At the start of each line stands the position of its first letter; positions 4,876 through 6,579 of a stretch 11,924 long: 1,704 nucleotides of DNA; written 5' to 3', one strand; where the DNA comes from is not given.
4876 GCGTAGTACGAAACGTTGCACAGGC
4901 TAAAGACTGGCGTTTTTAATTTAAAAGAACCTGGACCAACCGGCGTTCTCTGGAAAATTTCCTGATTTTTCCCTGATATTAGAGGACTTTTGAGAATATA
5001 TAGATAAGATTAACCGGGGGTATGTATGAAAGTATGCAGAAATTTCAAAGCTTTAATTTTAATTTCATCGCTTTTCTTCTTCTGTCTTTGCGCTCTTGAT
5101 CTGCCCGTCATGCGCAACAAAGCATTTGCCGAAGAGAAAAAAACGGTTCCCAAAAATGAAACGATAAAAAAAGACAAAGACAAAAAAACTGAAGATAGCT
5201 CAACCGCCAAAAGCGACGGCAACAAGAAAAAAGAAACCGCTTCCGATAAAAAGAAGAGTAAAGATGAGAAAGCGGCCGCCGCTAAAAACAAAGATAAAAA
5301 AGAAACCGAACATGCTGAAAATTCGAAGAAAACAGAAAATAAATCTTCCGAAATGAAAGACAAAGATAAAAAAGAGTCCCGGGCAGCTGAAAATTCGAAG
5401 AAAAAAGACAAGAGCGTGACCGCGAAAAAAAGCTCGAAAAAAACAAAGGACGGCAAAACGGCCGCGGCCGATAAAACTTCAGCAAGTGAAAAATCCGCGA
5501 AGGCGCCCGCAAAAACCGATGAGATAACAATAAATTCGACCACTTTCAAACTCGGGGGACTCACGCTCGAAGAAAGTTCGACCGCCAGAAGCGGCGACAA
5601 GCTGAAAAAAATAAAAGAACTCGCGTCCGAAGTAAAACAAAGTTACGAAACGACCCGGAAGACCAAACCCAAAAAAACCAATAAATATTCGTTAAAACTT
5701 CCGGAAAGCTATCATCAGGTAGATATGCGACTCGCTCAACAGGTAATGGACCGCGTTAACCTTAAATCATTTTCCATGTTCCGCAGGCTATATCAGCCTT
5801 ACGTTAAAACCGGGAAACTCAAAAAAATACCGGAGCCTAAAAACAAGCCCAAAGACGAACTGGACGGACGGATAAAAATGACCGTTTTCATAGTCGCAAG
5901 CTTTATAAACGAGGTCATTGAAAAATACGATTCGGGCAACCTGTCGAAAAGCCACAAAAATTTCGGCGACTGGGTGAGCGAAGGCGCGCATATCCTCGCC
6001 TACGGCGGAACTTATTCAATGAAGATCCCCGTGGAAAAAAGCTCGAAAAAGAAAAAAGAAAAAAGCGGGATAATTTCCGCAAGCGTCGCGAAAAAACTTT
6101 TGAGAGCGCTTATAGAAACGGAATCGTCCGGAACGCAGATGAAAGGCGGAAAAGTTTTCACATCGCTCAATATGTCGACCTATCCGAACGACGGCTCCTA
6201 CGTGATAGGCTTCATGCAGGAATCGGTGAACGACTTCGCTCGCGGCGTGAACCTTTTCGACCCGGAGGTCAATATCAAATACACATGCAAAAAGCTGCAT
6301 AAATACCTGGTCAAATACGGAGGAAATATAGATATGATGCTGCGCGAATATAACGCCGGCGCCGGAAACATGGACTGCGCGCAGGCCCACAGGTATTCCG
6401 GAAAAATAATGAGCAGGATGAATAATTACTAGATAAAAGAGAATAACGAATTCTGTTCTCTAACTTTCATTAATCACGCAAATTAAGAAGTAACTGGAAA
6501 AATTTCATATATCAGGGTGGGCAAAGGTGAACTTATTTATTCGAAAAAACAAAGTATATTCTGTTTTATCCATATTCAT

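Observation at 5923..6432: SLT-type lytic transglycosylase encoded immediately upstream of a large secreted FN3 protein, possibly a dedicated cell-wall remodelling and surface-structure pair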

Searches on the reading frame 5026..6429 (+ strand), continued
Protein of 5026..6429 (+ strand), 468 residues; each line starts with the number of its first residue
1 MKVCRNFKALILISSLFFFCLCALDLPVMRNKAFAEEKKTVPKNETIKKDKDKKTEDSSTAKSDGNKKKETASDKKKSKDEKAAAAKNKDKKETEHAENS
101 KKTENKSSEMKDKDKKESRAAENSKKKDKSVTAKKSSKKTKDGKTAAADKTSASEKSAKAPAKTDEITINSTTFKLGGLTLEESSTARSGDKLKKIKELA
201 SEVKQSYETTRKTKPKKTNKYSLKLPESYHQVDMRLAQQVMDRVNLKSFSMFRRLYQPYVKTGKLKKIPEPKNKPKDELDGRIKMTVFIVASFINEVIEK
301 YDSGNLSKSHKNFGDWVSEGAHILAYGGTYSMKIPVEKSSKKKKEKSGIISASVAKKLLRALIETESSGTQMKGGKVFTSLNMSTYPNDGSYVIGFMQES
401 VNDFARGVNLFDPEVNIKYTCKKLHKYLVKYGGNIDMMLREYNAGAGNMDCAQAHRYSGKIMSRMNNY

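Call 29: search_solved_structures(query=A1, max_evalue=10, show_alignments=4)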
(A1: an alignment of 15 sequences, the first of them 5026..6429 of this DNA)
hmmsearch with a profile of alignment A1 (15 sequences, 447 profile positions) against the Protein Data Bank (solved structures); distinct sequences matched with E-value up to 10: 7.
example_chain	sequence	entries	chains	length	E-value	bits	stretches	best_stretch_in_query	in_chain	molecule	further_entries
7dtd_A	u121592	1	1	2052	0.012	17.9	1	28-166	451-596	Sodium channel protein type 1 subunit alpha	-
9ijj_A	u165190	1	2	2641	0.056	15.7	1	21-138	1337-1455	Cilia and flagella associated protein 46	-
8rjc_9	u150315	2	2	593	0.11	14.7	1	29-120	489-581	Calnexin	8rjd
7cu3_B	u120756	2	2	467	0.52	12.5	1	47-94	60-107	Transmembrane protein FAM155A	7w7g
3ehk_A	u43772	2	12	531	1.6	10.9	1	47-120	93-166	Prunin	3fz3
5x55_A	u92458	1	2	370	6.7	8.8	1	68-152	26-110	Probable uracil-DNA glycosylase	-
9xtt_z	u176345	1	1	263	7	8.8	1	87-127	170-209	Multiple myeloma tumor-associated protein 2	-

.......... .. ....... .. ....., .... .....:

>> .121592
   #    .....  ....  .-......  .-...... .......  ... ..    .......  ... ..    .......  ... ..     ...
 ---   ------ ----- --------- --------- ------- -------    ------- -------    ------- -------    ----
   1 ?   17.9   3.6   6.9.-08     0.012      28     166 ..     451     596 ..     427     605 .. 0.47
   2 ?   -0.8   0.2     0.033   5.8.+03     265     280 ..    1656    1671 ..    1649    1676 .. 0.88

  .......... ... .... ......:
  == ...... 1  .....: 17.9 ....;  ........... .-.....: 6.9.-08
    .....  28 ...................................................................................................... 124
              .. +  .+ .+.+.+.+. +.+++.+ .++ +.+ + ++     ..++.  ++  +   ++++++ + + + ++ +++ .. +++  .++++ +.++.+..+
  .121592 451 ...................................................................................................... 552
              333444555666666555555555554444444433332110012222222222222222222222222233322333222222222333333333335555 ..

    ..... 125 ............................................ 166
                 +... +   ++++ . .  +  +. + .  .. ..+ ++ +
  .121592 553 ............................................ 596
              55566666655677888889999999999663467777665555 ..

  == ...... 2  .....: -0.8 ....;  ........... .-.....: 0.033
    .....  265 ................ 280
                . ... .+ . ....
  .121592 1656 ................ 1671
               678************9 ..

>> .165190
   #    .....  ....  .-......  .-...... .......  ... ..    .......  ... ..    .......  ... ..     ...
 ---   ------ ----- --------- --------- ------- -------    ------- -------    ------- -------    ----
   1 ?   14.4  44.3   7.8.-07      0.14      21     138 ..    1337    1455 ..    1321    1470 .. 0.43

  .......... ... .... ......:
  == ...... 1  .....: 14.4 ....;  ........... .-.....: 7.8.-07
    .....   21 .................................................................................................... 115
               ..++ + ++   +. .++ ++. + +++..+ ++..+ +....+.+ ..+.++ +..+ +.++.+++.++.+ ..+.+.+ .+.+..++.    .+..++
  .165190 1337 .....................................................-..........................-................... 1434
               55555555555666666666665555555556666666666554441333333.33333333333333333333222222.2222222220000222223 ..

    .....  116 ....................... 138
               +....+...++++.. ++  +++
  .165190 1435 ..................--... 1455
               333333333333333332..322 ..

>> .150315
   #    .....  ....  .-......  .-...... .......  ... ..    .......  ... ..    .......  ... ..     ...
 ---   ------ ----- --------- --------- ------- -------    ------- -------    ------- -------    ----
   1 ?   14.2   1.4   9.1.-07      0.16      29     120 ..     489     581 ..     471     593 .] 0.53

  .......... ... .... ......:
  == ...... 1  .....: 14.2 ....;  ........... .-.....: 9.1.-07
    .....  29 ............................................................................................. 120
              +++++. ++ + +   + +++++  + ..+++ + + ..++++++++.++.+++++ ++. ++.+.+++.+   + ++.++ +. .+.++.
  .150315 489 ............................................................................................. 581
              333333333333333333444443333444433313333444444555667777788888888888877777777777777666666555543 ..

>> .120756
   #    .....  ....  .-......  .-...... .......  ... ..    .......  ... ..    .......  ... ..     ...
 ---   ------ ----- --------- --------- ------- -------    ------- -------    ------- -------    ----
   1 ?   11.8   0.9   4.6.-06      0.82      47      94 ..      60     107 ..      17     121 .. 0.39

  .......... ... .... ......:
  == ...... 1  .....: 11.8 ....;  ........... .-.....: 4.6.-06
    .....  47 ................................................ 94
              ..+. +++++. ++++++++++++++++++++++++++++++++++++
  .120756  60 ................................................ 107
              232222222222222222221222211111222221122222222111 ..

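Call 67: search_protein_families(library=phrogs, proteins=[window:5026-6429:+], max_evalue=0.001)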
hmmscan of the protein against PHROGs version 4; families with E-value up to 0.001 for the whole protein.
window:5026-6429:+ (468 aa): 5 families
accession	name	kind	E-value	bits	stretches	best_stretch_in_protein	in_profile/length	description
phrog_2013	-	tail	5.6e-07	29.7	1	395-466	511-590/657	lytic tail protein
phrog_14342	-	tail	0.00027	21.7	1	407-452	194-240/272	lytic tail fiber protein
phrog_13449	-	other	0.00054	20.5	0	409-468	63-122/269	transglycosylase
phrog_669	-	lysis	0.00067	18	1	396-451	965-1025/1946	endolysin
phrog_4242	-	tail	0.00089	19.6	0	56-310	173-402/628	tail fiber protein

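Call 76: fold_search(model_id=the predicted structure, library=pdb)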
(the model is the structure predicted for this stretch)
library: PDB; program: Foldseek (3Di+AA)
matches with E <= 10: 35; with E <= 0.001: 0
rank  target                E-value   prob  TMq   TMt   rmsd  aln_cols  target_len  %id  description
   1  8i7r_L1               2.2e+00  0.02  0.05  0.10  44.6       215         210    8  In situ structure of axonemal doublet microtubules in mouse sperm with 48-nm repeat (released 2023-10-11)
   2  7rmi_R                2.9e+00  0.02  0.08  0.09  19.2       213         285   10  SP6-11 biased agonist bound to active human neurokinin 1 receptor in complex with miniGs/q70 (released 2021-11-03)
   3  5y0e_C                3.2e+00  0.06  0.10  0.11  15.0       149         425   13  Crystal structure of TssK (released 2018-08-08)
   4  9o8y_A                4.6e+00  0.06  0.09  0.13  11.0        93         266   17  Crystal structure of 2,3,4,5-tetrahydropyridine-2,6-dicarboxylate N-succinyltransferase (DapD) from Bordetella pertuss (released 2025-04-30)
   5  9o8n                  5.1e+00  0.05  0.09  0.12  10.9       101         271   17  Crystal structure of 2,3,4,5-tetrahydropyridine-2,6-dicarboxylate N-succinyltransferase (DapD) from Bordetella pertussis (released 2025-04-23)
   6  5y0e_A                5.1e+00  0.05  0.11  0.12  11.2       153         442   15  Crystal structure of TssK (released 2018-08-08)
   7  3e6m_A                5.7e+00  0.03  0.09  0.20  17.2       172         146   16  The crystal structure of a MarR family transcriptional regulator from Silicibacter pomeroyi DSS. (released 2008-09-02)
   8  6z7b_B                6.0e+00  0.01  0.07  0.08  18.4       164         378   11  Variant Surface Glycoprotein VSGsur bound to suramin (released 2021-03-24)
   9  7p00_R                6.3e+00  0.01  0.08  0.11  17.2       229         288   12  Human Neurokinin 1 receptor (NK1R) substance P Gq chimera (mGsqi) complex (released 2021-12-15)
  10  9leg_A                6.3e+00  0.01  0.06  0.09  22.7       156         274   11  AMO complex (released 2026-02-04)
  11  8suk_A                7.0e+00  0.01  0.06  0.10  15.9       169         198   14  Structure of Rhodococcus sp. USK13 DarR-c-di-AMP complex (released 2023-11-01)
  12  8xvi_R                7.0e+00  0.01  0.08  0.11  19.8       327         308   11  Cryo-EM structure of ETAR bound with Endothelin1 (released 2024-08-28)
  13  4l3i_A                7.3e+00  0.02  0.08  0.08  22.1       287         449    8  Structure of the microtubule associated protein PRC1 (Protein Regulator of Cytokinesis 1) (released 2013-07-17)
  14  6i7l                  7.3e+00  0.01  0.09  0.11  24.1       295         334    8  Crystal structure of monomeric FICD mutant L258D complexed with MgAMP-PNP (released 2019-09-25)
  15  6eyd_C                7.3e+00  0.01  0.08  0.05  14.1       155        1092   12  Structure of Mycobacterium smegmatis RNA polymerase Sigma-A holoenzyme (released 2018-12-12)
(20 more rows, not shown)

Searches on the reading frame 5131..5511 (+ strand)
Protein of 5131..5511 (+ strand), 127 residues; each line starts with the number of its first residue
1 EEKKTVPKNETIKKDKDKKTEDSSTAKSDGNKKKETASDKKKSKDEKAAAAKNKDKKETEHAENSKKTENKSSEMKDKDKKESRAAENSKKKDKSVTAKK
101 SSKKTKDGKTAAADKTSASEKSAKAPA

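Call 62: search_protein_families(library=pfam, proteins=[window:5131-5511:+], max_evalue=10)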
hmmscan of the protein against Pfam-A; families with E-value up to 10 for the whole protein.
window:5131-5511:+ (127 aa): 0 families

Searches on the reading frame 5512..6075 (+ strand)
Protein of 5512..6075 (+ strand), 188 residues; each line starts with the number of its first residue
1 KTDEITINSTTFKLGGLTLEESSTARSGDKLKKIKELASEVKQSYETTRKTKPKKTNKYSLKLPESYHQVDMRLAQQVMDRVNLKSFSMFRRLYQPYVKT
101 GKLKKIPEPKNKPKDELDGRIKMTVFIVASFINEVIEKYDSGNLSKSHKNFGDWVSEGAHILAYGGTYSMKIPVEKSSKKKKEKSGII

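Call 62: search_protein_families(library=pfam, proteins=[window:5512-6075:+], max_evalue=10)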
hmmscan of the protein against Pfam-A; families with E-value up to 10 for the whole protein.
window:5512-6075:+ (188 aa): 0 families
